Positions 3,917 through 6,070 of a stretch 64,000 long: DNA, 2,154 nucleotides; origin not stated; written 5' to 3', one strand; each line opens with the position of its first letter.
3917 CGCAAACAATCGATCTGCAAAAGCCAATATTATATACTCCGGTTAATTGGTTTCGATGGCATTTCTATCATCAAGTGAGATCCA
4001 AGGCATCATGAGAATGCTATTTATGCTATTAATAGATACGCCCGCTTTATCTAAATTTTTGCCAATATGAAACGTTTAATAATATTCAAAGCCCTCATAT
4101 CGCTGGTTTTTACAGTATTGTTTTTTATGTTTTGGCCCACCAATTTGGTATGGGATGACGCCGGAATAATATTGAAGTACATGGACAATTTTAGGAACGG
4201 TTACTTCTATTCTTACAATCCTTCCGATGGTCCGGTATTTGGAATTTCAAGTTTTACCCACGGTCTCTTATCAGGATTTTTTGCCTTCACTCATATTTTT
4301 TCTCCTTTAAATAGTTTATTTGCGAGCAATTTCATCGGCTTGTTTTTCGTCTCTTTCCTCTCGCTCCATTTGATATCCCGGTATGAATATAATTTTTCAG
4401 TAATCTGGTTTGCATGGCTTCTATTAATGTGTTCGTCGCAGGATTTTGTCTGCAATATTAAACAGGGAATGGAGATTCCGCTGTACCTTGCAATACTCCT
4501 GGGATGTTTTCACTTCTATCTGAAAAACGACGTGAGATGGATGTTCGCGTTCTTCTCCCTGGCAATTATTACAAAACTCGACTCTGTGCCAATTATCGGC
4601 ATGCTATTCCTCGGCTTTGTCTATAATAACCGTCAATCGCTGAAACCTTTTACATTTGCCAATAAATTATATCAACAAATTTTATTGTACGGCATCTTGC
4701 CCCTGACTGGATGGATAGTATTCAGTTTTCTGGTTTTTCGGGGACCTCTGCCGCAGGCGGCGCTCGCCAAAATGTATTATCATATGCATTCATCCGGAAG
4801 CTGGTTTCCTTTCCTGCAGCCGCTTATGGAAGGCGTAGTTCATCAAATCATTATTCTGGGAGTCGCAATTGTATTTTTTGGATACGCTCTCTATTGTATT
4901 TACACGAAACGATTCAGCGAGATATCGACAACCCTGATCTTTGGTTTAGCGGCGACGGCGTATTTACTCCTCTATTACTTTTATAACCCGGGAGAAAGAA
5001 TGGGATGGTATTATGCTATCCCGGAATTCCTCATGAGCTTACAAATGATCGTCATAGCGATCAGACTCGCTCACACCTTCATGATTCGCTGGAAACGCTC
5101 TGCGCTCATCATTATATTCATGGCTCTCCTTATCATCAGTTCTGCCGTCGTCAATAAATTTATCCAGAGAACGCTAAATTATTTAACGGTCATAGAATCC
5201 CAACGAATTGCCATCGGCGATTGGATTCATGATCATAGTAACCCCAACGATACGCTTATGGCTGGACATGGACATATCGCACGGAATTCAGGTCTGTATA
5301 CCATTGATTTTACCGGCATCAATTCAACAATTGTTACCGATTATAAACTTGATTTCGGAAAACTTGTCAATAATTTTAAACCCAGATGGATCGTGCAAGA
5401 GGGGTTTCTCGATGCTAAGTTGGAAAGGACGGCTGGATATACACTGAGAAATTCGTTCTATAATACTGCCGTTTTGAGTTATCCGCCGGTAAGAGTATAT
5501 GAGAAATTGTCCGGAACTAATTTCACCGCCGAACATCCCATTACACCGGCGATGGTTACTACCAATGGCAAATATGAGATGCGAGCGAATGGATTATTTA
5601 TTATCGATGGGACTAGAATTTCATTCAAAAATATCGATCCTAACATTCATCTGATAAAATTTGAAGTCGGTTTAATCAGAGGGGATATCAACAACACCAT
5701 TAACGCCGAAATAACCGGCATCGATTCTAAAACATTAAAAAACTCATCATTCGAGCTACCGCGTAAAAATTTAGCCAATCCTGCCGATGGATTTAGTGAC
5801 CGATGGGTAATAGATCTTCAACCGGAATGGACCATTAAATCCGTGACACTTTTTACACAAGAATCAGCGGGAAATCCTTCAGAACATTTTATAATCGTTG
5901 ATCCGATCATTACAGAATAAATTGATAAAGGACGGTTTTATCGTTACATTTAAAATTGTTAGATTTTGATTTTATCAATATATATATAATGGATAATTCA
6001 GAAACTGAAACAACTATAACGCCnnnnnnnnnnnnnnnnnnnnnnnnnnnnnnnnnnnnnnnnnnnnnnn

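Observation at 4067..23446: Approximately 19 kb ABC-transporter-dependent glycan locus with the E. coli O9a-like gene logic, yet Wzt lacks a carbohydrate-binding domain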

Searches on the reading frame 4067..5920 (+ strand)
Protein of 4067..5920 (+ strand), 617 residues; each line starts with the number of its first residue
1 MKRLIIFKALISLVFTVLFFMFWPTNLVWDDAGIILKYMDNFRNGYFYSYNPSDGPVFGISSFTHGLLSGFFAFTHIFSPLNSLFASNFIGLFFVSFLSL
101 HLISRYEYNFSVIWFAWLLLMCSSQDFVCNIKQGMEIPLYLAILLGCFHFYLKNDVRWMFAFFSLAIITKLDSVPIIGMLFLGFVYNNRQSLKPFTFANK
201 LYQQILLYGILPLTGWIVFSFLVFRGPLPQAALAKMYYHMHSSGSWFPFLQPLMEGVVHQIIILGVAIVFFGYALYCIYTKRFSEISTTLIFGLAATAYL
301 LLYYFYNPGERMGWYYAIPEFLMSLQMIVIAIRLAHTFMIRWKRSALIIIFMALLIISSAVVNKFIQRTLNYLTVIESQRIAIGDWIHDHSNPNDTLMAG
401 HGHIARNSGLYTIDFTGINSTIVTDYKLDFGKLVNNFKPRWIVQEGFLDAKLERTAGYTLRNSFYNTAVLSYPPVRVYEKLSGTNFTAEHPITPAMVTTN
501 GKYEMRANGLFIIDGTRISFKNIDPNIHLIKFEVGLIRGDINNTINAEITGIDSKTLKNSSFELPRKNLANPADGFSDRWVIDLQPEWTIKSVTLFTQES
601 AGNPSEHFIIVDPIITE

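Call 3: search_protein_families(library=pfam, proteins=[window:4067-5920:+], max_evalue=0.01)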
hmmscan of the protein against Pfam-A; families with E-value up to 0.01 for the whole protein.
window:4067-5920:+ (617 aa): 0 families

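Call 7: search_protein_families(library=ncbifam, proteins=[window:4067-5920:+], max_evalue=0.1)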
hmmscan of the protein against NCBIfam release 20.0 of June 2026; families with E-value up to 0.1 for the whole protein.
window:4067-5920:+ (617 aa): 0 families

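Call 18: find_homologous_proteins(query=window:4067-5920:+, max_evalue=0.001)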
Query window:4067-5920:+ (617 aa): 60 proteins with E <= 0.001 among 8000 candidates.
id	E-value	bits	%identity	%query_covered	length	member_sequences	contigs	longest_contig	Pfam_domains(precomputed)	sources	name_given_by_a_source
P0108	0.0e+0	1407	100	100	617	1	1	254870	-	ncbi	ncbi:MAG: hypothetical protein ACHQQQ_01615 [Bacteroidota bacterium]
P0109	2.5e-234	798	54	100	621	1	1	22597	-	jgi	jgi:hypothetical protein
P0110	5.4e-156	539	43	100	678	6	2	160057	-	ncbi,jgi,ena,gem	-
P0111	6.3e-144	499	40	99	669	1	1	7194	-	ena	-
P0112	3.3e-140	487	42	94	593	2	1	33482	-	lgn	-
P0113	2.6e-136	474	39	99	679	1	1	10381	-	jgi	jgi:hypothetical protein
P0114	3.9e-136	473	46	76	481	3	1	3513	-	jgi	-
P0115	2.6e-130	454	38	94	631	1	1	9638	-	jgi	jgi:hypothetical protein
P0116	1.1e-127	445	36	95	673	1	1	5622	-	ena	-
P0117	1.3e-127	445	38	97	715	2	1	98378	-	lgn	-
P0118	6.2e-127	443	38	94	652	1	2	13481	-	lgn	-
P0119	2.7e-124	434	37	98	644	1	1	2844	-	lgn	-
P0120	2.8e-123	431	39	92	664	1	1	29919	-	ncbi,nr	ncbi:MAG: hypothetical protein HY961_13665 [Ignavibacteriae bacterium]|nr:hypothetical protein [Igna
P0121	1.7e-122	428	36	96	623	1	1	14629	-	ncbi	-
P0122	1.8e-118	415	34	100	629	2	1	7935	-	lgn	-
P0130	3.6e-109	384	37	98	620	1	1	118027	-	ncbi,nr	ncbi:hypothetical protein GF407_05895 [candidate division KSB1 bacterium]|nr:hypothetical protein [c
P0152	7.1e-77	278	29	85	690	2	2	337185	-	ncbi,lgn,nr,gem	ncbi:MAG TPA: hypothetical protein PLN13_00860 [Bacteroidia bacterium]|nr:hypothetical protein [Bact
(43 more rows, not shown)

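Call 22: find_encoding_contigs(protein=P0109, flank=10000, max_places=2)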
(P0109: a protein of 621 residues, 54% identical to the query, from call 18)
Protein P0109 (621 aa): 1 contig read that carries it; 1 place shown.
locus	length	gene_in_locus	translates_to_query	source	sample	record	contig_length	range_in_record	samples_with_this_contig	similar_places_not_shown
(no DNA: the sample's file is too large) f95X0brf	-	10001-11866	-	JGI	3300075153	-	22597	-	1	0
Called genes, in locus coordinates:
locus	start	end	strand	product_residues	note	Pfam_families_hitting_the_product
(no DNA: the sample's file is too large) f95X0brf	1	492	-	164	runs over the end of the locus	-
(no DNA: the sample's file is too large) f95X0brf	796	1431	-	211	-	PF00072:Response_reg, PF00196:GerE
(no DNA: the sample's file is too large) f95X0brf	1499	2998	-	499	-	PF07730:HisKA_3, PF02518:HATPase_c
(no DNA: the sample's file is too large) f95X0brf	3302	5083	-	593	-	PF00437:T2SSE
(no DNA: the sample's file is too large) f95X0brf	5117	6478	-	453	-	PF28597:T2SSF_N (faint), PF00482:T2SSF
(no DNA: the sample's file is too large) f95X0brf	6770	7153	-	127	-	-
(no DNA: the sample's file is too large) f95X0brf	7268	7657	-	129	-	-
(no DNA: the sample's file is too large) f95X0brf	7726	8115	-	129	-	-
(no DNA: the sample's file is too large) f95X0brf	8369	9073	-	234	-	PF06508:QueC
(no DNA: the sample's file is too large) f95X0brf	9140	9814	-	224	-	PF04055:Radical_SAM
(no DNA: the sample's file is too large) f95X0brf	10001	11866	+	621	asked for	-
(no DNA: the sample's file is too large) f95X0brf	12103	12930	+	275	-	PF01061:ABC2_membrane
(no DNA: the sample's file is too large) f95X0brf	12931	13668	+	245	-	PF02463:SMC_N (faint), PF00005:ABC_tran, PF13304:AAA_21 (faint)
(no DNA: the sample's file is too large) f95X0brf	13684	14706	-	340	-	PF13506:Glyco_transf_21, PF13641:Glyco_tranf_2_3, PF00535:Glycos_transf_2, PF10111:Glyco_tranf_2_2, PF02709:Glyco_transf_7C (weak)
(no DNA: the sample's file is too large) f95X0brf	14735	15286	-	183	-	PF00908:dTDP_sugar_isom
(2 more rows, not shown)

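Call 23: find_encoding_contigs(protein=P0110, flank=10000, max_places=2)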
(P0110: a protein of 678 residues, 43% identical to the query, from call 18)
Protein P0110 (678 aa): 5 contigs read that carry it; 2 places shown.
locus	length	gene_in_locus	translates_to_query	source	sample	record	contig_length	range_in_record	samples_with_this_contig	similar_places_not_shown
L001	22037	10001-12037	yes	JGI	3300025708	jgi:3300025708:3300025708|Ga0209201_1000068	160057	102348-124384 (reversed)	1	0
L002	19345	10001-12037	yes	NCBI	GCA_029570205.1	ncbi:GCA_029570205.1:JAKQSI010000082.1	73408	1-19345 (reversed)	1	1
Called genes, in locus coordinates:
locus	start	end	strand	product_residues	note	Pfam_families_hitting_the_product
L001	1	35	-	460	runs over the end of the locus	PF01595:CNNM, PF00571:CBS, PF03471:CorC_HlyC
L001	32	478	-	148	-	PF02130:YbeY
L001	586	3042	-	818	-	PF07697:7TMR-HDED, PF07698:7TM-7TMR_HD, PF01966:HD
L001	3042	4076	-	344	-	PF01695:IstB_IS21 (weak), PF02562:PhoH, PF13245:AAA_19, PF13604:AAA_30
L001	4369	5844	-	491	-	PF02310:B12-binding, PF04055:Radical_SAM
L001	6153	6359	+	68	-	-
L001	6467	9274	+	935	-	PF09586:YfhO (faint)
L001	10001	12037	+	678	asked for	-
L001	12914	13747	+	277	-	PF04542:Sigma70_r2, PF04539:Sigma70_r3 (faint), PF04545:Sigma70_r4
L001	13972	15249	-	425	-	PF02403:Seryl_tRNA_N, PF00587:tRNA-synt_2b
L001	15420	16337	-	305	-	PF01555:N6_N4_Mtase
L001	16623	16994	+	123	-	-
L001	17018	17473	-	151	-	PF13581:HATPase_c_2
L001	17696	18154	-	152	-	PF01740:STAS, PF13466:STAS_2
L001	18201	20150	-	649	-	PF01590:GAF, PF13185:GAF_2, PF13492:GAF_3, PF07228:SpoIIE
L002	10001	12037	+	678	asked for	-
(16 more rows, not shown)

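Call 24: find_encoding_contigs(protein=P0130, flank=10000, max_places=2)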
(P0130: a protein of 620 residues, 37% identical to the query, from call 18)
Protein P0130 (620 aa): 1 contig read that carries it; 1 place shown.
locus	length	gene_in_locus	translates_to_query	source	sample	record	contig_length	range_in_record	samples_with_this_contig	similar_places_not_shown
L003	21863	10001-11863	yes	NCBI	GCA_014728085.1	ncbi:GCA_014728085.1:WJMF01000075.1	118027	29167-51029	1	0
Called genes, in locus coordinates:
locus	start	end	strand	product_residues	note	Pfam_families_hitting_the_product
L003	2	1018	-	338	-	-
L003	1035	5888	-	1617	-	PF08126:Propeptide_C25 (faint), PF01364:Peptidase_C25, PF07705:CARDB, PF13860:FlgD_ig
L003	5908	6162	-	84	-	-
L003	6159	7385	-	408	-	PF13231:PMT_2, PF26626:DUF8201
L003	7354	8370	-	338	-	PF25852:DUF6242_C (faint), PF14870:PSII_BNR (faint), PF02012:BNR (faint), PF15902:Sortilin-Vps10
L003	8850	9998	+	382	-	PF13439:Glyco_transf_4 (weak), PF00534:Glycos_transf_1, PF13692:Glyco_trans_1_4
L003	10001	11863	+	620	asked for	-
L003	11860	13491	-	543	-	PF13231:PMT_2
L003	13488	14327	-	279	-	PF02485:Branch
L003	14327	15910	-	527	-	-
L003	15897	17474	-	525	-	-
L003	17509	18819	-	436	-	PF13439:Glyco_transf_4, PF13579:Glyco_trans_4_4, PF00534:Glycos_transf_1, PF13692:Glyco_trans_1_4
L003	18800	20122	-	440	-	PF03446:NAD_binding_2 (faint), PF03721:UDPG_MGDP_dh_N, PF03807:F420_oxidored (faint), PF00984:UDPG_MGDP_dh, PF03720:UDPG_MGDP_dh_C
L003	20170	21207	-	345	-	PF00535:Glycos_transf_2, PF10111:Glyco_tranf_2_2, PF13641:Glyco_tranf_2_3 (weak)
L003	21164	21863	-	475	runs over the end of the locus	PF01943:Polysacc_synt, PF13440:Polysacc_synt_3, PF03023:MurJ (weak), PF01554:MatE (weak)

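Call 25: find_encoding_contigs(protein=P0152, flank=10000, max_places=2)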
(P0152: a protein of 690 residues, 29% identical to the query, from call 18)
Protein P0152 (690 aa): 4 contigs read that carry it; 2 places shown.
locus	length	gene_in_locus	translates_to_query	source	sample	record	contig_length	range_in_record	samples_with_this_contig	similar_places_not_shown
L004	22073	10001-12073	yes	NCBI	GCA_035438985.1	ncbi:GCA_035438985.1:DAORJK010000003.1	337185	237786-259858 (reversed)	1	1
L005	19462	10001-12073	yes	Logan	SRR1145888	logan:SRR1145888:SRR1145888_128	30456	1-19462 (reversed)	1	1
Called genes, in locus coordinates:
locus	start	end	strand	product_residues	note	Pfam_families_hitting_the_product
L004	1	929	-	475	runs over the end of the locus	PF03062:MBOAT, PF13813:MBOAT_2 (weak)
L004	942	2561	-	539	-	PF16822:ALGX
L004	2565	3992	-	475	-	PF03062:MBOAT, PF13813:MBOAT_2 (weak)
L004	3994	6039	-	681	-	-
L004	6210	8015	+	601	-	-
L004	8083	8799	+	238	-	PF00535:Glycos_transf_2, PF10111:Glyco_tranf_2_2, PF13641:Glyco_tranf_2_3 (weak)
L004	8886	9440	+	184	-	-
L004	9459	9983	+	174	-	-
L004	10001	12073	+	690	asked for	-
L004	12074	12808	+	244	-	PF00535:Glycos_transf_2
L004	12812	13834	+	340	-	PF03385:STELLO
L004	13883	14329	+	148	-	-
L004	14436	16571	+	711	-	PF17803:Cadherin_4, PF17892:Cadherin_5, PF17963:Big_9, PF17803:Cadherin_4, PF17892:Cadherin_5, PF17963:Big_9, PF17803:Cadherin_4, PF17892:Cadherin_5, +10 more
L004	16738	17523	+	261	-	-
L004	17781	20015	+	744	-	PF08206:OB_RNB, PF17876:CSD2 (weak), PF08206:OB_RNB, PF17849:OB_Dis3, PF17876:CSD2, PF00773:RNB, PF00575:S1 (weak)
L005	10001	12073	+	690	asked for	-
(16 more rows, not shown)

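Call 35: predict_structure(alignment_id=A1)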
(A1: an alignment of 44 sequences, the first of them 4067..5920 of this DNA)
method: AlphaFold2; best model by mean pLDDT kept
length: 617 residues; sequences in the alignment: 44
mean_pLDDT: 92.9   pTM: 0.91
mean pLDDT of the five models: 92.9, 92.9, 92.7, 92.1, 92.1
residues with pLDDT >= 90: 511; 70-90: 85; 50-70: 21; < 50: 0
segments of 3 or more residues with pLDDT < 50: none
pLDDT, mean of each block of 10 residues (from residue 1): 92 98 95 97 97 93 95 98 98 99 97 98 94 96 99 98 97 95 96 93 97 97 91 84 63 73 87 96 92 94 73 87 97 91 94 94 92 94 98 97 98 95 93 95 95 91 95 96 85 96 93 97 91 96 95 95 93 91 95 88 79 95
secondary structure, 60 per line:
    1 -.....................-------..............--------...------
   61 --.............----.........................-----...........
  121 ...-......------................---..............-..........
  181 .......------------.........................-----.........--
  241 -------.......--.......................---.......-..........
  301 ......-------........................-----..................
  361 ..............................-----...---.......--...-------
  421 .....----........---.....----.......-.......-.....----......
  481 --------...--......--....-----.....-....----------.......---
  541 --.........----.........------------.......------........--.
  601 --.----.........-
elements in order: H2-22 H30-43 H63-75 H80-104 H110-123 H125-130 H137-152 H156-169 H171-187 H200-224 H230-238 H248-254 H257-279 H283-289 H291-306 H314-337 H343-390 E396-398 H402-408 E411-413 H421-425 H430-437 E441-445 H450-456 E458-464 H466-470 E475-480 E489-491 E497-499 E502-505 E511-515 E517-520 E531-537 E543-551 E556-564 E577-583 E590-597 E608-616

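Call 40: fold_search(model_id=the predicted structure, library=pdb)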
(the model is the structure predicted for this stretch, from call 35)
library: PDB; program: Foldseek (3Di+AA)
matches with E <= 10: 1219; with E <= 0.001: 18
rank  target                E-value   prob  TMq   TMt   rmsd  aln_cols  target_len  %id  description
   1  7bve_A                4.4e-07  1.00  0.37  0.24  17.9       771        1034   10  Cryo-EM structure of Mycobacterium smegmatis arabinosyltransferase EmbC2-AcpM2 in complex with ethambutol (released 2020-04-29)
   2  9s6t_A                7.0e-07  1.00  0.40  0.49   9.2       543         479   15  Ternary cryo-EM structure of chicken ALG12 with Dol25-PP-GlcNAc2Man7, Dol25-P-Man, and Fab (released 2026-03-18)
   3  7bvh_A                1.8e-06  1.00  0.42  0.27  18.4       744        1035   10  Crystal structure of arabinosyltransferase EmbC2-AcpM2 complex from Mycobacterium smegmatis complexed with di-arabinos (released 2020-04-29)
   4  6gxc_A                1.2e-05  1.00  0.45  0.41  11.9       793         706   13  Bacterial oligosaccharyltransferase PglB in complex with an inhibitory peptide and a reactive lipid-linked oligosaccha (released 2018-11-14)
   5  5f15                  1.6e-05  1.00  0.49  0.55   7.7       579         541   13  Crystal Structure of ArnT from Cupriavidus metallidurans bound to Undecaprenyl phosphate (released 2016-02-17)
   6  5ogl_A                1.6e-05  1.00  0.45  0.40  12.4       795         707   13  Structure of bacterial oligosaccharyltransferase PglB in complex with an acceptor peptide and an lipid-linked oligosac (released 2017-10-25)
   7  9dlh                  6.6e-05  1.00  0.47  0.48   6.2       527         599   12  donor substrate analog-bound AftB (released 2025-06-25)
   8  5ezm                  7.2e-05  1.00  0.50  0.56   7.4       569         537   12  Crystal Structure of ArnT from Cupriavidus metallidurans in the apo state (released 2016-02-17)
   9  7bwr_A                9.0e-05  1.00  0.34  0.22  19.6       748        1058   11  Mycobacterium smegmatis arabinosyltransferase complex EmbB2-AcpM2 in substrate DPA bound asymmetric "active state" (released 2020-05-27)
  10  9s6u_A                1.2e-04  1.00  0.46  0.50   8.6       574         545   10  Ternary cryo-EM structure of human ALG9 with Dol25-PP-GlcNAc2Man8, Dol25-P-Man and Fab (released 2026-03-18)
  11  8if8_B                1.4e-04  1.00  0.45  0.44   7.5       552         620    9  Arabinosyltransferase AftA (released 2023-05-31)
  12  7bx8_A                2.0e-04  1.00  0.33  0.22  21.1       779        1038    9  Mycobacterium smegmatis arabinosyltransferase complex EmbB2-AcpM2 in symmetric "resting state" (released 2020-05-27)
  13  6ftg_5                3.2e-04  1.00  0.45  0.43   9.9       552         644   12  Subtomogram average of OST-containing ribosome-translocon complexes from canine rough microsomal membranes (released 2018-03-21)
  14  9s6s_A                4.5e-04  1.00  0.43  0.47   7.8       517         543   10  Ternary cryo-EM structure of human ALG9 with Dol25-PP-GlcNAc2Man6, Dol25-P-Man and Fab (released 2026-03-18)
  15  8if8_C                5.8e-04  1.00  0.43  0.45   7.7       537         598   11  Arabinosyltransferase AftA (released 2023-05-31)
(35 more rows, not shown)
